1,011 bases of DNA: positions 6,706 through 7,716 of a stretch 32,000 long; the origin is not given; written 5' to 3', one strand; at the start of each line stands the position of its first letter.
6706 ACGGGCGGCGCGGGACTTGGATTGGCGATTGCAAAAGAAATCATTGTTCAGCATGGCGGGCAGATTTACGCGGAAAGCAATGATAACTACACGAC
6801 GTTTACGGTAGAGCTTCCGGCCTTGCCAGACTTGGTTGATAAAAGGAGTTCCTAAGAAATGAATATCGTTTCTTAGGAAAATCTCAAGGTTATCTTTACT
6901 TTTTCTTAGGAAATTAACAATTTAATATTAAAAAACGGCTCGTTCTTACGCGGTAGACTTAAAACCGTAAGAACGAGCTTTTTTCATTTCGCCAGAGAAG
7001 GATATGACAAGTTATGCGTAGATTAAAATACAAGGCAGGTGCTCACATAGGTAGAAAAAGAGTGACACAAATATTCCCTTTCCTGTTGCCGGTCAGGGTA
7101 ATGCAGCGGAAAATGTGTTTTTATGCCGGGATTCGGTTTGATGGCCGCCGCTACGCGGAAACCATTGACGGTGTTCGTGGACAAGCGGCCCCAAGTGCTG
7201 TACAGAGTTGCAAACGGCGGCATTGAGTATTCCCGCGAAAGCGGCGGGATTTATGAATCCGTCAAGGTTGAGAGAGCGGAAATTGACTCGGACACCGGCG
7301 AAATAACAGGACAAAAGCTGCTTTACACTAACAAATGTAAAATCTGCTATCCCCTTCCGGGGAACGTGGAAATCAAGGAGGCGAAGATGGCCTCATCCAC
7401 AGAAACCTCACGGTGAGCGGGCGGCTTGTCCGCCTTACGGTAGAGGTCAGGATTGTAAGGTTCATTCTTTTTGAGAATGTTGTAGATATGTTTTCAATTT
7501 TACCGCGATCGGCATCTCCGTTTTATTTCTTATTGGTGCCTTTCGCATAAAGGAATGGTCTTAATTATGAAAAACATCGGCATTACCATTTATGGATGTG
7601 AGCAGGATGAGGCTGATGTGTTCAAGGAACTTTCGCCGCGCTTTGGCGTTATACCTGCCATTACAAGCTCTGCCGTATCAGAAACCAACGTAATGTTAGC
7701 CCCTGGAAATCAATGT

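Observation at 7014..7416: Internally deleted vanW relic occupying an expanded vanS-vanH spacer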

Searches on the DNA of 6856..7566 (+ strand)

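Call 4: search_dna_similar(query=window:6856-7566:+, collection=plasmids, mode=distant, max_rows=20)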
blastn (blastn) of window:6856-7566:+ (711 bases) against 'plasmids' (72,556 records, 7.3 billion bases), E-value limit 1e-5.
Records with a match: 431; places in all: 481; records where one place covers at least 80% of the query: 1.
Best place of each record, by identity: 95-99% 2; 90-95% 136; 80-90% 273; 60-80% 20.
By first word of the organism name: Enterococcus 400; Bacillus 25; Staphylococcus 5; Brevibacillus 1.
By predicted mobility (MOB-suite, as given by PLSDB): non-mobilizable 253; mobilizable 126; conjugative 52.
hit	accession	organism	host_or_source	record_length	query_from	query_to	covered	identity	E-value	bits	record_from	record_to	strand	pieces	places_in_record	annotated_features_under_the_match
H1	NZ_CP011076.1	Brevibacillus laterosporus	Oryza sativa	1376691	1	711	100%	97.1%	2e-146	1181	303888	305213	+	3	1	vanW gene in vanB cluster: vanW; glycopeptide resistance gene cluster (x2)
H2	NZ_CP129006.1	Bacillus cereus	cattle,Isolated from the spleen of ...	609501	2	232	32%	84.0%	7e-64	251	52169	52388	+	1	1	none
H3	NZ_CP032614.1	Bacillus thuringiensis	single cell,soil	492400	2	232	32%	83.5%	3e-62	247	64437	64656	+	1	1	none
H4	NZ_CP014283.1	Bacillus thuringiensis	cell culture,soil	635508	2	232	32%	83.5%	3e-62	247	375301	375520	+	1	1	none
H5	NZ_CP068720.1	Bacillus cereus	Angelica sinensis Dlies,single cell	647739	2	232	32%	83.5%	3e-62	247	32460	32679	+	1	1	none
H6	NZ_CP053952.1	Bacillus cereus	-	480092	2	232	32%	83.1%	4e-61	242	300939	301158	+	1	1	none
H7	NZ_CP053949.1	Bacillus cereus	-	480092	2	232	32%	83.1%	4e-61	242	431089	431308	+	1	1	none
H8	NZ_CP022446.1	Bacillus cereus C1L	whole organism,rhizosphere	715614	2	232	32%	82.7%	8e-57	228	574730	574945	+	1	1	none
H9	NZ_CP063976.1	Bacillus cereus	Soil in tiger area of zoo,cell culture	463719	2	232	32%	82.7%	8e-57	228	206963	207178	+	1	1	none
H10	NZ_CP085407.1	Bacillus bombysepticus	single cell,soil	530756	2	232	32%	82.7%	8e-57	228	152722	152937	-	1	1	none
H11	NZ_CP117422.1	Bacillus cereus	-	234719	2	232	32%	82.7%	8e-57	228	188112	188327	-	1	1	none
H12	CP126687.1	Bacillus bombysepticus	Microtermes sp. colony Mi106,bacterial ...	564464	2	232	32%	82.7%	8e-57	228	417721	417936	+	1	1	none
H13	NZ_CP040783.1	Bacillus thuringiensis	whole organism,soil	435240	10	232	31%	85.7%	6e-65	256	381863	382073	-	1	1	none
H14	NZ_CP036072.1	Bacillus wiedmannii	cell culture,soil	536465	1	220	31%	86.4%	4e-67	263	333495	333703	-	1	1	none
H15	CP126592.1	Bacillus bombysepticus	bacterial isolate,warm, humid forested ...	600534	1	220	31%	86.4%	4e-67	263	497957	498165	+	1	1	none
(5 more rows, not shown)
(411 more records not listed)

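Call 5: get_annotated_region(hit=H1, flank=8000)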
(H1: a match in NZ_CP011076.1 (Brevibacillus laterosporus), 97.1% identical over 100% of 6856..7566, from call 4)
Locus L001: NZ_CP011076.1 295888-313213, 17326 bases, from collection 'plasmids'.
description: Brevibacillus laterosporus strain B9 plasmid unnamed2, complete sequence
organism: Brevibacillus laterosporus (NCBI taxid 1465)
taxonomy: Bacteria; Bacillota; Bacilli; Bacillales; Paenibacillaceae; Brevibacillus; Brevibacillus laterosporus
host: -; source: Oryza sativa; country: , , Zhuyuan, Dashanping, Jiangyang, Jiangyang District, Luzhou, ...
typing (MOB-suite, as given by PLSDB): non-mobilizable
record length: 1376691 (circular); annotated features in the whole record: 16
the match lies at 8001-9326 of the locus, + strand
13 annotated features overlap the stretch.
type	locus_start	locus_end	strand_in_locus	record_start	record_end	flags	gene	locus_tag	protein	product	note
predicted_resistance_gene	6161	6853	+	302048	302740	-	vanR-A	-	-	vancomycin resistance response regulator transcription factor VanR-A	predicted by amrfinderplus; class GLYCOPEPTIDE; identity 99.13%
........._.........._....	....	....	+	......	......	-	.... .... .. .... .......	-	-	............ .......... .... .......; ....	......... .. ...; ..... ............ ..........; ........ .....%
predicted_resistance_gene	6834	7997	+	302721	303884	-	vanS-Pt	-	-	vancomycin resistance histidine kinase VanS-Pt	predicted by amrfinderplus; class GLYCOPEPTIDE; identity 97.16%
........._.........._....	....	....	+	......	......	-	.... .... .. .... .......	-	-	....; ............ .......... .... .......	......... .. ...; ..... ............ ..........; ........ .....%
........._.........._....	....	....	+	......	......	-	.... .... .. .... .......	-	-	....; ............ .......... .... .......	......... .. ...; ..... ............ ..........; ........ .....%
predicted_resistance_gene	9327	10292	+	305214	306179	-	vanH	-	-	D-lactate dehydrogenase VanH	predicted by amrfinderplus; class GLYCOPEPTIDE; identity 98.45%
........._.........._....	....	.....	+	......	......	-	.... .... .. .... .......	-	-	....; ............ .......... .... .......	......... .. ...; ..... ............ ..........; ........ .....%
predicted_resistance_gene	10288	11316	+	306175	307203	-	vanA-Pa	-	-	D-alanine--(R)-lactate ligase VanA-Pa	predicted by amrfinderplus; class GLYCOPEPTIDE; identity 98.25%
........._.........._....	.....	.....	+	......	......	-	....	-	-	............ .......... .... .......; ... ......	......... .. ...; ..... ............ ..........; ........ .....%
predicted_resistance_gene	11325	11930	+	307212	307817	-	vanX-Pt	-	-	D-Ala-D-Ala dipeptidase VanX-Pt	predicted by amrfinderplus; class GLYCOPEPTIDE; identity 97.03%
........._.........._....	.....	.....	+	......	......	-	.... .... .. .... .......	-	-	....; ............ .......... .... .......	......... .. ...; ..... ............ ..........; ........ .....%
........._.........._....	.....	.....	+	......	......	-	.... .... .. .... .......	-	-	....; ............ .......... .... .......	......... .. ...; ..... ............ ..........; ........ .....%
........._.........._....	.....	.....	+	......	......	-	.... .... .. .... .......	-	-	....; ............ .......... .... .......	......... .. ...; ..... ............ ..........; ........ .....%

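Call 14: search_dna_similar(query=window:6856-7566:+, collection=plasmids, mode=distant, max_rows=30, rows=spread)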
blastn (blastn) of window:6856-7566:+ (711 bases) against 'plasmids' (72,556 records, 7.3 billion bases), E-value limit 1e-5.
Records with a match: 431; places in all: 481; records where one place covers at least 80% of the query: 1.
Best place of each record, by identity: 95-99% 2; 90-95% 136; 80-90% 273; 60-80% 20.
By first word of the organism name: Enterococcus 400; Bacillus 25; Staphylococcus 5; Brevibacillus 1.
By predicted mobility (MOB-suite, as given by PLSDB): non-mobilizable 253; mobilizable 126; conjugative 52.
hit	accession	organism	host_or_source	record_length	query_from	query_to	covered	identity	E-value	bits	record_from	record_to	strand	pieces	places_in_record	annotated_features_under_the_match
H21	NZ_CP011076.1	Brevibacillus laterosporus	Oryza sativa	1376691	1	711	100%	97.1%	2e-146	1181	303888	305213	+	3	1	vanW gene in vanB cluster: vanW; glycopeptide resistance gene cluster (x2)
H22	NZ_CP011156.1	Bacillus cereus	cell culture,vomit of food poisoning ...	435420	13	232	31%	85.5%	2e-64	254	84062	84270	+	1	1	none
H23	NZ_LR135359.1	Enterococcus faecium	-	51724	315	530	30%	72.7%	2e-25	124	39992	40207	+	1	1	vanW-B: glycopeptide resistance accessory protein VanW-B | vanW gene in vanB cluster: vanW; glycopeptide resistance gene cluster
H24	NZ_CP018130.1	Enterococcus faecium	Homo sapiens,feces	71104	1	156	22%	89.7%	3e-50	206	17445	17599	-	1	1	none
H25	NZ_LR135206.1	Enterococcus faecium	-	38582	1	156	22%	89.7%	3e-50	206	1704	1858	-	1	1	none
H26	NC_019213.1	Enterococcus faecalis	-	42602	1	156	22%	89.7%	3e-50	206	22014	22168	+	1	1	vanS gene in vanA cluster: vanS; glycopeptide resistance gene cluster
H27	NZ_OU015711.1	Enterococcus faecium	Homo sapiens,Inguinal/Rectal swab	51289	1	156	22%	89.7%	3e-50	206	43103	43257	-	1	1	none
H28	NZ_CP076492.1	Enterococcus faecalis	Homo sapiens,cell culture,blood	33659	1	156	22%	89.7%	3e-50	206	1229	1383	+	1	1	vanS gene in vanA cluster: vanS; glycopeptide resistance gene cluster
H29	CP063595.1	Enterococcus faecium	Homo sapiens,rectal swab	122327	1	156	22%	89.7%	3e-50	206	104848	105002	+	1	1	vanS gene in vanA cluster: vanS; glycopeptide resistance gene cluster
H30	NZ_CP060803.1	Enterococcus faecalis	Single Isolate,urine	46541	1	156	22%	89.7%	3e-50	206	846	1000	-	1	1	none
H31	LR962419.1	Enterococcus faecalis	-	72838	1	156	22%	89.7%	3e-50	206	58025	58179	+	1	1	vanS gene in vanA cluster: vanS; glycopeptide resistance gene cluster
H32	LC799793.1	Enterococcus faecium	Homo sapiens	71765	1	156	22%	89.7%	3e-50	206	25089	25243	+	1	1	vanS gene in vanA cluster: vanS; glycopeptide resistance gene cluster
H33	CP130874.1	Enterococcus faecium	Homo sapiens,blood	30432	1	156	22%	89.7%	3e-50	206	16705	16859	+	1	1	none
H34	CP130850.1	Enterococcus faecium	Homo sapiens,blood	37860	1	156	22%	89.7%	3e-50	206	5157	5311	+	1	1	none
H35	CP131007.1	Enterococcus faecium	Homo sapiens,blood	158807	1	156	22%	89.7%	3e-50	206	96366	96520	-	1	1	none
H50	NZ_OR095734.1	Enterococcus faecium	-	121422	625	708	12%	79.8%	5e-9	70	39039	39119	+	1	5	vanH-M: D-lactate dehydrogenase VanH-M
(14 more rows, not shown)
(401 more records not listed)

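Call 15: get_annotated_region(hit=H26, flank=3000)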
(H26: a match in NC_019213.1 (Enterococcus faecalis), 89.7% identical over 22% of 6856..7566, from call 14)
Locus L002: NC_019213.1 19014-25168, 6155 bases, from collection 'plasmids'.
description: Enterococcus faecalis plasmid pWZ909, complete sequence
organism: Enterococcus faecalis (NCBI taxid 1351)
taxonomy: Bacteria; Bacillota; Bacilli; Lactobacillales; Enterococcaceae; Enterococcus; Enterococcus faecalis
host: -; source: -; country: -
typing (MOB-suite, as given by PLSDB): conjugative; replicon Inc18; relaxase MOBQ; mating-pair formation MPF_T
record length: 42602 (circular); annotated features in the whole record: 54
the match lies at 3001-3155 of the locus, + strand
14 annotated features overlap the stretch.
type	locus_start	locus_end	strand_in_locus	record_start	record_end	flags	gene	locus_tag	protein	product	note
CDS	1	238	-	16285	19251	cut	-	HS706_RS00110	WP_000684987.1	Tn3 family transposase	-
CDS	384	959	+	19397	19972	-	-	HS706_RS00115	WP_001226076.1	recombinase family protein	GO:0006310 - DNA recombination [Evidence IEA]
predicted_resistance_gene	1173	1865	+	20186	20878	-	vanR-A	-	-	vancomycin resistance response regulator transcription factor VanR-A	predicted by amrfinderplus; class GLYCOPEPTIDE; identity 100.0%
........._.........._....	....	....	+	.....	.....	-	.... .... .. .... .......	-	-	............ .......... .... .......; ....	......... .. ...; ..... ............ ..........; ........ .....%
CDS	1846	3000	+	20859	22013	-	-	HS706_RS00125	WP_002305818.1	vancomycin resistance histidine kinase VanS-A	-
predicted_resistance_gene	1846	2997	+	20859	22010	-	vanS-A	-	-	vancomycin resistance histidine kinase VanS-A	predicted by amrfinderplus; class GLYCOPEPTIDE; identity 100.0%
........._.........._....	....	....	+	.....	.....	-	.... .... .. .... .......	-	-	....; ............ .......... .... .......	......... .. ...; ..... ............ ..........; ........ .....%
CDS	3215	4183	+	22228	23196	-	-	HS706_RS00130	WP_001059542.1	D-lactate dehydrogenase VanH-A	-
predicted_resistance_gene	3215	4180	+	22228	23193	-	vanH-A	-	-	D-lactate dehydrogenase VanH-A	predicted by amrfinderplus; class GLYCOPEPTIDE; identity 100.0%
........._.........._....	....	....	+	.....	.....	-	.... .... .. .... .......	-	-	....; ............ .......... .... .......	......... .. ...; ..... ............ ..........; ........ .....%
predicted_resistance_gene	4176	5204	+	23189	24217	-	vanA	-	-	D-alanine--(R)-lactate ligase VanA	predicted by amrfinderplus; class GLYCOPEPTIDE; identity 100.0%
CDS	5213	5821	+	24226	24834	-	-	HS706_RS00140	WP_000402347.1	D-Ala-D-Ala dipeptidase VanX-A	-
predicted_resistance_gene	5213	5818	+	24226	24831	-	vanX-A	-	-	D-Ala-D-Ala dipeptidase VanX-A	predicted by amrfinderplus; class GLYCOPEPTIDE; identity 100.0%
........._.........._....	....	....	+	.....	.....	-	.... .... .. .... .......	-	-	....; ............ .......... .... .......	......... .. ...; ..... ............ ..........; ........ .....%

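Call 16: get_annotated_region(hit=H22, flank=5000)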
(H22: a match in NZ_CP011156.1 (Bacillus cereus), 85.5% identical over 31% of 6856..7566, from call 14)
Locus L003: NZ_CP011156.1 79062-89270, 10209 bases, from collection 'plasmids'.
description: Bacillus cereus strain HN001 plasmid pRML01, complete sequence
organism: Bacillus cereus (NCBI taxid 1396)
taxonomy: Bacteria; Bacillota; Bacilli; Bacillales; Bacillaceae; Bacillus; Bacillus cereus
host: -; source: cell culture,vomit of food poisoning patient; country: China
typing (MOB-suite, as given by PLSDB): non-mobilizable; replicon rep_cluster_459
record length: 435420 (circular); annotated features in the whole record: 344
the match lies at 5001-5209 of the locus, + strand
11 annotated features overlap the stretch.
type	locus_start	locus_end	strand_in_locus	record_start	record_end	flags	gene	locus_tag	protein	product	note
CDS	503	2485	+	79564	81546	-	-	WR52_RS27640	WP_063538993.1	serine hydrolase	-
CDS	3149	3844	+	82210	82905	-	vanR-A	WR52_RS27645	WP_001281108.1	vancomycin resistance response regulator transcription factor VanR-A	GO:0000160 - phosphorelay signal transduction system [Evidence IEA]; GO:0006355 - regulation of DNA-templated ...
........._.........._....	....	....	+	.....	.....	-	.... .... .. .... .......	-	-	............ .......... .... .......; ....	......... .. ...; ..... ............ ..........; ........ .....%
CDS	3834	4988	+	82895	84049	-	vanS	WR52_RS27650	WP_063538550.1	vancomycin resistance histidine kinase VanS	-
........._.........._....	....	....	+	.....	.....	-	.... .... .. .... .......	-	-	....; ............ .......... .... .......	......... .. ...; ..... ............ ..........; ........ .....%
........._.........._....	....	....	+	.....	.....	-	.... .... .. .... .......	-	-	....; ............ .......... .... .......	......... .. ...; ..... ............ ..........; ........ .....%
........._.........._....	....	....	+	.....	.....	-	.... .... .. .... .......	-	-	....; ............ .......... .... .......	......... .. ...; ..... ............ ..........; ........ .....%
CDS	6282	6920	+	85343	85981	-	-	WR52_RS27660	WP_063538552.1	VanZ family protein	GO:0071555 - cell wall organization [Evidence IEA]; GO:0046677 - response to antibiotic [Evidence IEA]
CDS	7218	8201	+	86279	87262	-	-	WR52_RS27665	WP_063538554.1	glycerophosphodiester phosphodiesterase family protein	GO:0006629 - lipid metabolic process [Evidence IEA]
CDS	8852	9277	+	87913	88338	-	-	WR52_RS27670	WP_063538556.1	hypothetical protein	-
CDS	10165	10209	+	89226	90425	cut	-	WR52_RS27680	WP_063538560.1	FAD/NAD(P)-binding oxidoreductase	-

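Call 66: get_annotated_region(hit=H50, flank=3500)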
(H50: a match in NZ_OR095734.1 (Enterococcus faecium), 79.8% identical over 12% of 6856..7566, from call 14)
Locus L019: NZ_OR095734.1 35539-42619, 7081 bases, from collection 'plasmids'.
description: Enterococcus faecium isolate R10-E4 plasmid pR1041-e4-120k, complete sequence
organism: Enterococcus faecium (NCBI taxid 1352)
taxonomy: Bacteria; Bacillota; Bacilli; Lactobacillales; Enterococcaceae; Enterococcus; Enterococcus faecium
host: -; source: -; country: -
typing (MOB-suite, as given by PLSDB): non-mobilizable
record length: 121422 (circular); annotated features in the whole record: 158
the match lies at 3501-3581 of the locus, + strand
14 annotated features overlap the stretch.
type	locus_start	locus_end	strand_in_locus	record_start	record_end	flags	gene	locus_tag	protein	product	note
CDS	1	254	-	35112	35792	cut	-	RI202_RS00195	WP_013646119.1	IS6-like element IS1216 family transposase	-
CDS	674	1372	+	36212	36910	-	-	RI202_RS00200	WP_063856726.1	vancomycin resistance response regulator transcription factor VanR-M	-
predicted_resistance_gene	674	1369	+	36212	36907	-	vanR-M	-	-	vancomycin resistance response regulator transcription factor VanR-M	predicted by amrfinderplus; class GLYCOPEPTIDE; identity 100.0%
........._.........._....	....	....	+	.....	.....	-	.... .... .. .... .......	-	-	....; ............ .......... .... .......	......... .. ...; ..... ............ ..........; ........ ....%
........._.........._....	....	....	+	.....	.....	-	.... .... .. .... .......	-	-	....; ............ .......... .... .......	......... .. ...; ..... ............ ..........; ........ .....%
predicted_resistance_gene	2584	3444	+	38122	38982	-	vanY-M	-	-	D-Ala-D-Ala carboxypeptidase VanY-M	predicted by amrfinderplus; class GLYCOPEPTIDE; identity 100.0%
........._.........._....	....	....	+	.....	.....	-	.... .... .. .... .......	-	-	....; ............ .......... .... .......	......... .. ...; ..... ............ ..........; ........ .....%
predicted_resistance_gene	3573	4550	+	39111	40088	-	vanH-M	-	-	D-lactate dehydrogenase VanH-M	predicted by amrfinderplus; class GLYCOPEPTIDE; identity 100.0%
CDS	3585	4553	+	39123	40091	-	vanH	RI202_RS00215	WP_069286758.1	D-lactate dehydrogenase VanH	-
CDS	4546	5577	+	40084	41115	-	vanM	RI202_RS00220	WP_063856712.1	D-alanine--(R)-lactate ligase VanM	-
predicted_resistance_gene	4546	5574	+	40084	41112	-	vanM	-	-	D-alanine--(R)-lactate ligase VanM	predicted by amrfinderplus; class GLYCOPEPTIDE; identity 100.0%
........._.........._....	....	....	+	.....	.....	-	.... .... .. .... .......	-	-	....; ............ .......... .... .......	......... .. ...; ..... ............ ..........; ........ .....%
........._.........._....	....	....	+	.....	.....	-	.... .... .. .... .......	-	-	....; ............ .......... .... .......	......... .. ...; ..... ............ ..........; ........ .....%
CDS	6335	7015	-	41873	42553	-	-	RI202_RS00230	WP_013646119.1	IS6-like element IS1216 family transposase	-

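Call 79: get_annotated_region(hit=H23, flank=4500)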
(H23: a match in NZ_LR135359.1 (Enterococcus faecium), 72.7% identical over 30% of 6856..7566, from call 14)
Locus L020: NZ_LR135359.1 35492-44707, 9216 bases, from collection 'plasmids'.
description: Enterococcus faecium isolate E7948 plasmid 3
organism: Enterococcus faecium (NCBI taxid 1352)
taxonomy: Bacteria; Bacillota; Bacilli; Lactobacillales; Enterococcaceae; Enterococcus; Enterococcus faecium
host: -; source: -; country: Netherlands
typing (MOB-suite, as given by PLSDB): conjugative; replicon rep_cluster_1763,rep_cluster_889; relaxase MOBP; mating-pair formation MPF_T
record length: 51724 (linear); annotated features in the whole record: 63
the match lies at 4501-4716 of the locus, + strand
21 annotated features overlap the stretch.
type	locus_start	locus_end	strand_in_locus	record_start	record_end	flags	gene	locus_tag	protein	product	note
CDS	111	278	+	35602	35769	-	-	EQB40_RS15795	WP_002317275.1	hypothetical protein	-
predicted_resistance_gene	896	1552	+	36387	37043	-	vanR-B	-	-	vancomycin resistance response regulator transcription factor VanR-B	predicted by amrfinderplus; class GLYCOPEPTIDE; identity 100.0%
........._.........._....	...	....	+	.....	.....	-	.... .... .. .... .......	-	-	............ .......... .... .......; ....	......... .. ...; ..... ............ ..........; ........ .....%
predicted_resistance_gene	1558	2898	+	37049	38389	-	vanS-B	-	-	vancomycin resistance histidine kinase VanS-B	predicted by amrfinderplus; class GLYCOPEPTIDE; identity 99.78%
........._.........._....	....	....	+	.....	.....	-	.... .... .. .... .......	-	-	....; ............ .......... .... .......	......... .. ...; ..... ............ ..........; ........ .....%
CDS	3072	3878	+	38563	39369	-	-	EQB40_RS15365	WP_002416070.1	D-Ala-D-Ala carboxypeptidase VanY-B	-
predicted_resistance_gene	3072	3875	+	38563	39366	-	vanY-B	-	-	D-Ala-D-Ala carboxypeptidase VanY-B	predicted by amrfinderplus; class GLYCOPEPTIDE; identity 100.0%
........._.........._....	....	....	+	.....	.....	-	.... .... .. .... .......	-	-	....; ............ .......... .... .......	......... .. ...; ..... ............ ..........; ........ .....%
predicted_resistance_gene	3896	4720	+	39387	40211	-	vanW-B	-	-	glycopeptide resistance accessory protein VanW-B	predicted by amrfinderplus; class GLYCOPEPTIDE; identity 100.0%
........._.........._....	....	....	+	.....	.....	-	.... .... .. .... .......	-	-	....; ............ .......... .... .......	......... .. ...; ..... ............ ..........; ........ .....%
CDS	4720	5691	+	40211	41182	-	-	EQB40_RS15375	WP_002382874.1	D-lactate dehydrogenase VanH-B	-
predicted_resistance_gene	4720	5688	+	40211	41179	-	vanH-B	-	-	D-lactate dehydrogenase VanH-B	predicted by amrfinderplus; class GLYCOPEPTIDE; identity 100.0%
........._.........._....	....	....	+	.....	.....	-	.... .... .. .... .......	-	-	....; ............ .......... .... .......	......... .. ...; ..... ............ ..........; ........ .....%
predicted_resistance_gene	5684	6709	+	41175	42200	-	vanB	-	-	D-alanine--(R)-lactate ligase VanB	predicted by amrfinderplus; class GLYCOPEPTIDE; identity 99.71%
CDS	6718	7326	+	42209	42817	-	-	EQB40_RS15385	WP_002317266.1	D-Ala-D-Ala dipeptidase VanX-B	-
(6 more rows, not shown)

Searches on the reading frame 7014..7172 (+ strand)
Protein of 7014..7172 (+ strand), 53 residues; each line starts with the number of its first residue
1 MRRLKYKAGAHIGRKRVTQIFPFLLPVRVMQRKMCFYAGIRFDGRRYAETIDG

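Call 39: search_protein_families(library=ncbifam, proteins=[window:7014-7172:+], max_evalue=0.01)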
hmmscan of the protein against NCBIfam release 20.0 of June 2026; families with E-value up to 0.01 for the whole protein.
window:7014-7172:+ (53 aa): 3 families
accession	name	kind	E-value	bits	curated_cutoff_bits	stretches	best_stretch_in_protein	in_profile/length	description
NF033122.1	vanW-B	exception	3.5e-16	59.3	610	1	13-51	2-40/275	glycopeptide resistance accessory protein VanW-B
NF033128.2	vanW-gen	equivalog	2.4e-15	56.9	365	1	14-51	2-39/271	glycopeptide resistance accessory protein VanW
NF033123.1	vanW-G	exception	1.1e-10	41.7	600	1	14-49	2-37/273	glycopeptide resistance accessory protein VanW-G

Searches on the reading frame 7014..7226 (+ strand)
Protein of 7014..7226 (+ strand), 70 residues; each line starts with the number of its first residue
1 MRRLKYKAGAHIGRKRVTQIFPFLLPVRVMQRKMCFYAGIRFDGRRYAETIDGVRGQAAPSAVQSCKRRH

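Call 6: search_protein_families(library=pfam, proteins=[window:7014-7226:+], max_evalue=10)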
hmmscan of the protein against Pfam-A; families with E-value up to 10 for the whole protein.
window:7014-7226:+ (70 aa): 0 families
